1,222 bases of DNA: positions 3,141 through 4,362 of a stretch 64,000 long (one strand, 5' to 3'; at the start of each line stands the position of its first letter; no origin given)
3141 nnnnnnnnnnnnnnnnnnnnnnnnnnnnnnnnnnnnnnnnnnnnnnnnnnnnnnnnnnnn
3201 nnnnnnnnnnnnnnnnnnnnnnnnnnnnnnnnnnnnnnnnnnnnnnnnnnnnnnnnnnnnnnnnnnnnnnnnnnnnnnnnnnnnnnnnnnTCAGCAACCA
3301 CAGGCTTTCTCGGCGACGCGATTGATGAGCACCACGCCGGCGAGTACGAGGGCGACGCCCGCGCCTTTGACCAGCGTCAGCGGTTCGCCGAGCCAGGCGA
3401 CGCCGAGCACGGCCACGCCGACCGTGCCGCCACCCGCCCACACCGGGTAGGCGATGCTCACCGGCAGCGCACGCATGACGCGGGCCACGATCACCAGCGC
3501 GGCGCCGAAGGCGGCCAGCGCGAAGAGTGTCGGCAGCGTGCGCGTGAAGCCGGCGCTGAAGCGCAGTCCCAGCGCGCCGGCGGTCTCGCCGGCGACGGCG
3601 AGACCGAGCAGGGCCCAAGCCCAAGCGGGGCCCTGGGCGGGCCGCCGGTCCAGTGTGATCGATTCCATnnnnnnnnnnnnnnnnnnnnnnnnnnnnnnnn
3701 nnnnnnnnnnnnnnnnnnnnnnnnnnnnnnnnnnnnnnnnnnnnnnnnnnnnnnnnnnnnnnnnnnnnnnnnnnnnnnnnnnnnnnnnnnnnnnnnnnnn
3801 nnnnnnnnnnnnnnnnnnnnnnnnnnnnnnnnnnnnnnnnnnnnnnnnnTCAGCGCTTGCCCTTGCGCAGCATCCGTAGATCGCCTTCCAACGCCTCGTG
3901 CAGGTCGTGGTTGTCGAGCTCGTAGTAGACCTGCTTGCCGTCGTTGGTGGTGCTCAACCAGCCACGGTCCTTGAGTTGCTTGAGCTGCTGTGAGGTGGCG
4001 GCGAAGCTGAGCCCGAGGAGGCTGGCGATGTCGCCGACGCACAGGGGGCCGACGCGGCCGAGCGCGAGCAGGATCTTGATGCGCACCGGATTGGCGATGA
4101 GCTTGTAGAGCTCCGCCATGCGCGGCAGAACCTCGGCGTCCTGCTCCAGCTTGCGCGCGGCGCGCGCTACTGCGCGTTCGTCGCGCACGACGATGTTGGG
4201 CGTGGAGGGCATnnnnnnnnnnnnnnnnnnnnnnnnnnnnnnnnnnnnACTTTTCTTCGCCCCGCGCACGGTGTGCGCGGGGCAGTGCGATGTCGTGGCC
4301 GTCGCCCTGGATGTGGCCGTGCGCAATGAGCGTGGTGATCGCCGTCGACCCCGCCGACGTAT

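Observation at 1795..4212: ArsR regulator - heterodimeric SMR pair - AlkB hydroxylase on one strand with an AT-rich palindromic operator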

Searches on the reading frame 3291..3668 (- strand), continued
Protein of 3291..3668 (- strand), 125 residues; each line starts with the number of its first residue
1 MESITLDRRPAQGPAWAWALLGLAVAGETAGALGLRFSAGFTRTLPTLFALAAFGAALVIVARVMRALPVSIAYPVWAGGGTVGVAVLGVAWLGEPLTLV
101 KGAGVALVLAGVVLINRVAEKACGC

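Call 85: search_protein_families(library=pfam, proteins=[L117:6633-7805:+, L162:8979-9710:+, L127:7882-8286:+, L139:9058-9618:-, L146:1453-1764:+, L152:8063-8479:+, L170:3165-3995:+, L162:10285-10896:+, L172:7660-8094:-, L136:7892-8512:+], max_evalue=0.001)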
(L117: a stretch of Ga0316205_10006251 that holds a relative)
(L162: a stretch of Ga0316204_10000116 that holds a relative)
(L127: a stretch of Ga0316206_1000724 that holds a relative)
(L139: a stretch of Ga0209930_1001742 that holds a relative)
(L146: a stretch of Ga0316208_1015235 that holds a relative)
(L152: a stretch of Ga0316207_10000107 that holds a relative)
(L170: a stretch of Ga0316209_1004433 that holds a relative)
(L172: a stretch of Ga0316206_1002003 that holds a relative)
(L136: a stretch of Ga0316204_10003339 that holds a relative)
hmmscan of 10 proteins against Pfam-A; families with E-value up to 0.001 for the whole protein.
L117:6633-7805:+ (390 aa): 2 families
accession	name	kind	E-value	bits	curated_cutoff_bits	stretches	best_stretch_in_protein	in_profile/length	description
PF04208.19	MtrA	-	1.2e-40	139.5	25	1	100-262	4-160/173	Tetrahydromethanopterin S-methyltransferase, subunit A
PF14251.12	PterinBD-DUF4346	-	2.4e-24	86.3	29.6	1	281-360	1-86/86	PterinBD-DUF4346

L162:8979-9710:+ (243 aa): 2 families
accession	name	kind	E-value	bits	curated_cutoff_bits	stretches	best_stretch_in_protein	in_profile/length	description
PF02683.22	DsbD_TM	-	8.8e-27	94.3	27.1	1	18-240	3-215/219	Cytochrome C biogenesis protein transmembrane domain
PF13386.12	DsbD_2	-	1.7e-12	48.1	24.9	1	44-238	5-199/199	Cytochrome C biogenesis protein transmembrane region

L127:7882-8286:+ (134 aa): 2 families
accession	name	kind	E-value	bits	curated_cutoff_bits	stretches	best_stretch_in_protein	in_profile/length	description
PF13098.12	Thioredoxin_2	-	2.2e-08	34.8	27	1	40-116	5-97/104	Thioredoxin-like domain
PF00085.26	Thioredoxin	-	5.6e-08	33.2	23.5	1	31-116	9-94/103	Thioredoxin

L139:9058-9618:- (186 aa): 5 families
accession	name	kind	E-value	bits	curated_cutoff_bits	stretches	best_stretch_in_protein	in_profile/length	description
PF08534.16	Redoxin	-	3.1e-16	59.9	26.6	1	34-156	5-137/148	Redoxin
PF00578.27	AhpC-TSA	-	1.9e-15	57.3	26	1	34-145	4-119/124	AhpC/TSA family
PF13905.12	Thioredoxin_8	-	1.5e-09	38.5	27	1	55-146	1-93/94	Thioredoxin-like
PF00085.26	Thioredoxin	-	3.7e-06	27.3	23.5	1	56-97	19-59/103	Thioredoxin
PF13098.12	Thioredoxin_2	-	0.00041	21.1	27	1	55-153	5-93/104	Thioredoxin-like domain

L146:1453-1764:+ (103 aa): 0 families

L152:8063-8479:+ (138 aa): 1 family
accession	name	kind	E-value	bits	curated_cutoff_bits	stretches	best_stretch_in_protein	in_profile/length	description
PF02411.20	MerT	-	3.4e-05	24.3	32.9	1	29-126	21-110/116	MerT mercuric transport protein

L170:3165-3995:+ (276 aa): 0 families

L162:10285-10896:+ (203 aa): 1 family
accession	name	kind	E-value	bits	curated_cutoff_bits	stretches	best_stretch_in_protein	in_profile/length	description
PF01545.26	Cation_efflux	-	1.2e-18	68.1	26.6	2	77-193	71-193/198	Cation efflux family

L172:7660-8094:- (144 aa): 0 families

L136:7892-8512:+ (206 aa): 6 families
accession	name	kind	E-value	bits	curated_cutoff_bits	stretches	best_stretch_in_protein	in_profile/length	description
PF13649.12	Methyltransf_25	-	6.6e-11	43.2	27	1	49-141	5-97/97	Methyltransferase domain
PF08241.18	Methyltransf_11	-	2e-10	41.6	21.2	1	49-145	4-95/95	Methyltransferase domain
PF08242.18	Methyltransf_12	-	2.6e-07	31.7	30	1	49-142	4-97/98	Methyltransferase domain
PF13847.12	Methyltransf_31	-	1.4e-06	28.5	27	1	62-149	27-113/145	Methyltransferase domain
PF05724.17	TPMT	-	5.9e-06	26.5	26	1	6-150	4-158/218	Thiopurine S-methyltransferase (TPMT)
PF01209.24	Ubie_methyltran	-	0.00093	19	20.1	0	53-154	63-160/233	ubiE/COQ5 methyltransferase family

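Call 86: search_protein_families(library=ncbifam, proteins=[L117:6633-7805:+, L136:7892-8512:+, L146:1453-1764:+, L170:3165-3995:+, L172:7660-8094:-, L127:7882-8286:+, L162:8979-9710:+, L152:8063-8479:+], max_evalue=0.001)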
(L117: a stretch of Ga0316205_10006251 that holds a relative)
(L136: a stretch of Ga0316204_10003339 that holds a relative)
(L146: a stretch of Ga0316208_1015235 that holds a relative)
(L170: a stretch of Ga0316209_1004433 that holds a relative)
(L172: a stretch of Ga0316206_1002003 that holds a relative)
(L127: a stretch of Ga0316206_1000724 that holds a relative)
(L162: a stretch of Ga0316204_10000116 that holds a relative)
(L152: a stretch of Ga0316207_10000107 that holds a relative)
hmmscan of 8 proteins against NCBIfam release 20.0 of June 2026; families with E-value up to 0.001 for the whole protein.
L117:6633-7805:+ (390 aa): 5 families
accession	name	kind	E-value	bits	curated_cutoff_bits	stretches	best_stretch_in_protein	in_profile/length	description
NF002128.0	PRK00964.1-6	equivalog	4.9e-157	523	568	1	7-366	12-374/390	tetrahydromethanopterin S-methyltransferase subunit A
TIGR01111.1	mtrA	equivalog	2.5e-40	138.6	249.15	1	98-277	5-177/238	tetrahydromethanopterin S-methyltransferase subunit A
NF002126.0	PRK00964.1-4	subfamily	6.6e-39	133.4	161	1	99-247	6-148/186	tetrahydromethanopterin S-methyltransferase subunit A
NF010654.0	PRK14053.1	equivalog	8.7e-33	113.4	279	1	102-246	6-140/197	methyltransferase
TIGR00284.1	TIGR00284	hypoth_equivalog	7.3e-10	38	256.65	1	281-361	417-495/497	dihydropteroate synthase-like protein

L136:7892-8512:+ (206 aa): 2 families
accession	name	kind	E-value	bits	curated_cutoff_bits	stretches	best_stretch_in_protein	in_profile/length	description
TIGR02072.1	BioC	equivalog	3.3e-05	23.8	184.95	1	39-150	32-137/244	malonyl-ACP O-methyltransferase BioC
TIGR02021.1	BchM-ChlM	equivalog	4.6e-05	22.9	158.9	1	27-139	41-149/218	magnesium protoporphyrin IX methyltransferase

L146:1453-1764:+ (103 aa): 0 families

L170:3165-3995:+ (276 aa): 0 families

L172:7660-8094:- (144 aa): 0 families

L127:7882-8286:+ (134 aa): 5 families
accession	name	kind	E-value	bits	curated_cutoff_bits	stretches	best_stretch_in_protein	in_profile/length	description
TIGR01068.1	thioredoxin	equivalog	2.4e-07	30.9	96.8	1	33-121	7-97/101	thioredoxin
NF045694.1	seleno_TsoB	exception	3.3e-06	25.5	805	1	3-109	431-552/572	rhodanese/DsbD fusion-like selenoprotein TsoB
NF008229.0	PRK10996.1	equivalog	0.00023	20.9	125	1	28-116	41-128/141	thioredoxin TrxC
NF047697.1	ThioredTrxAClost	equivalog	0.00069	19.8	140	1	32-120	9-97/105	thioredoxin TrxA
TIGR02187.2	PDO_seleno_TRX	equivalog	0.00079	18.8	185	1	33-106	9-84/209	protein disulfide oxidoreductase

L162:8979-9710:+ (243 aa): 3 families
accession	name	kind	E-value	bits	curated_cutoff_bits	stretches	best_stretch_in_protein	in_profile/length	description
NF001419.0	PRK00293.1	subfamily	4.6e-22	78.3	330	1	22-240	174-382/574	protein-disulfide reductase DsbD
NF045694.1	seleno_TsoB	exception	5.7e-15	54.4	805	1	17-240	182-391/572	rhodanese/DsbD fusion-like selenoprotein TsoB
NF040495.1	tranport_ArsG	equivalog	2e-14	53.5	200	1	25-242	12-223/225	aromatic aminobenezylarsenical efflux permease ArsG family transporter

L152:8063-8479:+ (138 aa): 2 families
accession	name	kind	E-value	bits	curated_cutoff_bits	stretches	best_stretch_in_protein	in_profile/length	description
NF010314.2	PRK13751.2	equivalog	7.2e-05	22.9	150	1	29-127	21-111/116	mercuric ion transporter MerT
NF033556.1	MerTP_fusion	equivalog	0.00084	19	180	0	23-128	3-94/186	mercuric transport protein MerTP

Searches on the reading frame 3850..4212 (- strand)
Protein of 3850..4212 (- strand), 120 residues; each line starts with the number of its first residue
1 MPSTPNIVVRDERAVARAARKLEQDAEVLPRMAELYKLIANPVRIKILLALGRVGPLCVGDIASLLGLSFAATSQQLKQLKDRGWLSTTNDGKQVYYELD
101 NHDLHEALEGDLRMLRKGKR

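Call 3: search_protein_families(library=pfam, proteins=[window:3850-4212:-], max_evalue=0.01)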
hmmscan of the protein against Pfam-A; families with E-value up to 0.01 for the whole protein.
window:3850-4212:- (120 aa): 10 families
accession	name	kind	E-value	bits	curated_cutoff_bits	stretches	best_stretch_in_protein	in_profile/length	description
PF01022.26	HTH_5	-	5.2e-11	42.7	22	1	41-84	1-43/47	Bacterial regulatory protein, arsR family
PF01047.28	MarR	-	5.4e-07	29.9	24.6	1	41-87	2-48/59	MarR family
PF12802.13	MarR_2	-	5.8e-07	30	27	1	46-91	9-55/61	MarR family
PF12840.13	HTH_20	-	2.8e-05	24.4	27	1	39-84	1-46/51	Helix-turn-helix domain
PF13412.12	HTH_24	-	4.5e-05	23.4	21.9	1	43-86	4-47/48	Winged helix-turn-helix DNA-binding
PF13545.12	HTH_Crp_2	-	0.00012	22.4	27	1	59-90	25-56/70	Crp-like helix-turn-helix domain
PF25212.1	HVO_A0114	-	0.0021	18.2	27.6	0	39-96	19-78/84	HVO_A0114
PF09339.16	HTH_IclR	-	0.007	16.6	22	0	47-87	8-49/52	IclR helix-turn-helix domain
PF24033.1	DUF7342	-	0.0091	16.4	31.6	0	58-102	19-63/150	Family of unknown function (DUF7342)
PF24034.1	DUF7343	-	0.0096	16.2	27.6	0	61-94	23-56/62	Domain of unknown function (DUF7343)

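Call 4: search_protein_families(library=ncbifam, proteins=[window:3850-4212:-], max_evalue=0.01)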
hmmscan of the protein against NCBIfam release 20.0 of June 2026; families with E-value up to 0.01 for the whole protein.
window:3850-4212:- (120 aa): 10 families
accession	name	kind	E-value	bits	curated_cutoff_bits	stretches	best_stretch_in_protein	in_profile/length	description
NF033788.1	HTH_metalloreg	subfamily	1.5e-20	72.7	55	1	32-107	1-76/77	metalloregulator ArsR/SmtB family transcription factor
NF047906.1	CdPbTransRegCmtR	equivalog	1.2e-09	38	150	1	31-110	10-88/104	Cd(II)/Pb(II)-sensing metalloregulatory transcriptional regulator CmtR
NF033789.1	repress_SdpR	subfamily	3.8e-09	36.3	100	1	36-108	2-73/79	autorepressor SdpR family transcription factor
NF041413.1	ArsR_Rv2640c_fam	equivalog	3.9e-09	36.9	155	1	31-105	31-107/118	Rv2640c family ArsR-like transcriptional regulator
NF007528.0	PRK10141.1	subfamily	5.5e-08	32.7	97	1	34-102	8-76/117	metalloregulator ArsR/SmtB family transcription factor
NF040642.1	sulf_sens_BigR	equivalog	1.3e-07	31.6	155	1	32-102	10-79/95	sulfite-sensing transcriptional repressor BigR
NF052532.1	TransRegPagRBaca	equivalog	2.4e-06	27.6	170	1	29-106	14-90/99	transcriptional repressor PagR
NF045707.1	Dbac_1936_reg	equivalog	0.00011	22.1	115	1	31-109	6-83/99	ArsR/SmtB-type metalloregulator TsoR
TIGR01884.1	cas_HTH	subfamily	0.0033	16.8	60.2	1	44-95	144-194/202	CRISPR-associated CARF protein Csa3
NF053755.1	MsvR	equivalog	0.0042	16.8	220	1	36-91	7-61/236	transcriptional factor MsvR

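Call 79: search_solved_structures(query=window:3850-4212:-, max_evalue=0.00001, show_alignments=1)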
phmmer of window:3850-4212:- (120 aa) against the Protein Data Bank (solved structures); distinct sequences matched with E-value up to 0.00001: 18.
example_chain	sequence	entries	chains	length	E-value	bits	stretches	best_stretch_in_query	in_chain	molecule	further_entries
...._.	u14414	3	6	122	1.9e-13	53.6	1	19-106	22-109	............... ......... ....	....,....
1r22_A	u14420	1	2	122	3.8e-12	49.4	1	18-110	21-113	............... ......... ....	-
6uvu_A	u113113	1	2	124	8.5e-11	45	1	31-110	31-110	ArsR family transcriptional regulator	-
6j0e_A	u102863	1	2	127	5.5e-09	39.2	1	30-99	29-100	Arsenic responsive repressor ArsR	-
9t6r_A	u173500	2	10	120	1.5e-08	37.8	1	9-115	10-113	Lmo1102 protein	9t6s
3cuo_A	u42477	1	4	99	4.3e-08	36.3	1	30-105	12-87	Uncharacterized HTH-type transcriptional regulator ygaV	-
9t6t_A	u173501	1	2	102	4.6e-08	36.2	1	16-112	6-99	Lmo1102 protein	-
1u2w_A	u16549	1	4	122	7.9e-08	35.5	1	12-106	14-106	Cadmium efflux system accessory protein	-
3f72_A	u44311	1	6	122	1.6e-07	34.5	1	12-105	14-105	Cadmium efflux system accessory protein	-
2lkp_A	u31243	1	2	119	4.2e-07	33.1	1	24-105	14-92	HTH-type transcriptional regulator NmtR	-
8qkf_A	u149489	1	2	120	5.2e-07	32.9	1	26-105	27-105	ArsR family transcriptional regulator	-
4omy_A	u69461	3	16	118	1.5e-06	31.4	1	26-103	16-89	NolR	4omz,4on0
3pqj_A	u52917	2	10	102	3.7e-06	30.1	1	31-101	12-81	Biofilm growth-associated repressor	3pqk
6cda_A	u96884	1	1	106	3.8e-06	30.1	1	23-106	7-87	ArsR family transcriptional regulator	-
4ggg_A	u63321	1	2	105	6.8e-06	29.3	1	23-106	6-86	Repressor protein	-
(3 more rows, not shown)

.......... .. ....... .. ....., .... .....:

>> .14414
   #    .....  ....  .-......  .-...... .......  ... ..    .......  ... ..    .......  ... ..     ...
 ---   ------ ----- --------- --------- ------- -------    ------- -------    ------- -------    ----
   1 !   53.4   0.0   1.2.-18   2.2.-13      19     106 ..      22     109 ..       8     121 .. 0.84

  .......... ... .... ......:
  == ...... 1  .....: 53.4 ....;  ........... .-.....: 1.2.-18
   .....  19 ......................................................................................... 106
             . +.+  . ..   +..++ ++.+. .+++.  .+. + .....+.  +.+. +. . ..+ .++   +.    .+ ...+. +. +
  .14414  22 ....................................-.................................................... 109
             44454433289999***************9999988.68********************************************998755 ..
